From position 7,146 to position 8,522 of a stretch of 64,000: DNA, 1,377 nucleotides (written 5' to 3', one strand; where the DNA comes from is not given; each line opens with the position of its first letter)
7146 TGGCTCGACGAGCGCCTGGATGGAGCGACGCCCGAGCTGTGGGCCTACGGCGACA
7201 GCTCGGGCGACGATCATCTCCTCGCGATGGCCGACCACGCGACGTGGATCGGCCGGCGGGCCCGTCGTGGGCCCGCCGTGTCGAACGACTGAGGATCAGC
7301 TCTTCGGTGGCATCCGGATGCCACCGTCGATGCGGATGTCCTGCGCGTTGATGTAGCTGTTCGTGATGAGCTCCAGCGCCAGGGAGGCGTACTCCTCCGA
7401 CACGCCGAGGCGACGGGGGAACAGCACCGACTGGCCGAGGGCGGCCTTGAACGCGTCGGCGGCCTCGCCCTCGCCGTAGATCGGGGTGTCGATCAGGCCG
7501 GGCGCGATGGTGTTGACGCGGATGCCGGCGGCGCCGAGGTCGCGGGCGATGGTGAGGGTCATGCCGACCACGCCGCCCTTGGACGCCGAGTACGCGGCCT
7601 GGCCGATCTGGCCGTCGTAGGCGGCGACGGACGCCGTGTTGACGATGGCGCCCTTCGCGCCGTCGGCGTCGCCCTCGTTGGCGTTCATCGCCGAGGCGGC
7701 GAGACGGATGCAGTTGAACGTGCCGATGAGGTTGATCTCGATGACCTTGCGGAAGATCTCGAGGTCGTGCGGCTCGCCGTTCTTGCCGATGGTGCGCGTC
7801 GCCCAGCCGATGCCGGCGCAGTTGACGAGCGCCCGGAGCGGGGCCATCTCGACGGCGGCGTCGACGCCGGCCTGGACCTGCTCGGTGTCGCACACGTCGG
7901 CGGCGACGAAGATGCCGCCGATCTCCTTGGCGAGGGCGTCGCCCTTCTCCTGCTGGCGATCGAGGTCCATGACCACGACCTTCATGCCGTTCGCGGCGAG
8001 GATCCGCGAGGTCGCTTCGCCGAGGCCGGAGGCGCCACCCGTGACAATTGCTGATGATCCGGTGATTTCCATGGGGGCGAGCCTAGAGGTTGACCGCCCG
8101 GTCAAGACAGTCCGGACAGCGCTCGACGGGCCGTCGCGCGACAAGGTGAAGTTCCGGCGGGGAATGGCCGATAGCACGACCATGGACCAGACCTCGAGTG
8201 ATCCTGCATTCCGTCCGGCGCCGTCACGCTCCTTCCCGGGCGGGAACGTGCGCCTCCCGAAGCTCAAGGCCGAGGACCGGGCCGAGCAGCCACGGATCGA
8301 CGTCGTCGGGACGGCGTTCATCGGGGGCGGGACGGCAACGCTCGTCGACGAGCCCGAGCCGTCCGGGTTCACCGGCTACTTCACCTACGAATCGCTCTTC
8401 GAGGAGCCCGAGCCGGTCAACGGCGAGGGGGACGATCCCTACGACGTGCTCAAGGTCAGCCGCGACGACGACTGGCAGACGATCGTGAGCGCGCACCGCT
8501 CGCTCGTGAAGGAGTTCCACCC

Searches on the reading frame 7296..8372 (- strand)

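Call 38: search_protein_families(library=pfam, proteins=[window:7296-8372:-], max_evalue=0.01)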
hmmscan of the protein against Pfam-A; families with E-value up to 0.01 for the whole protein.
window:7296-8372:- (358 aa): 5 families
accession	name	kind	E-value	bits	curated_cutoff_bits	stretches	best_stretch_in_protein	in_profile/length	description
PF00106.31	adh_short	-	1.2e-44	152.6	26.6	1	108-300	3-188/195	short chain dehydrogenase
PF13561.12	adh_short_C2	-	1.3e-42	146.5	27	1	114-352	3-235/236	Enoyl-(Acyl carrier protein) reductase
PF08659.16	KR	-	9e-06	26.2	22.6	1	108-264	3-152/180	KR domain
PF23441.1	SDR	-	0.00028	20.8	27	1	240-352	142-255/258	SDR-like rossmann domain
PF01370.27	Epimerase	-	0.0004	20.3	20.9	1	109-197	2-83/240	NAD dependent epimerase/dehydratase family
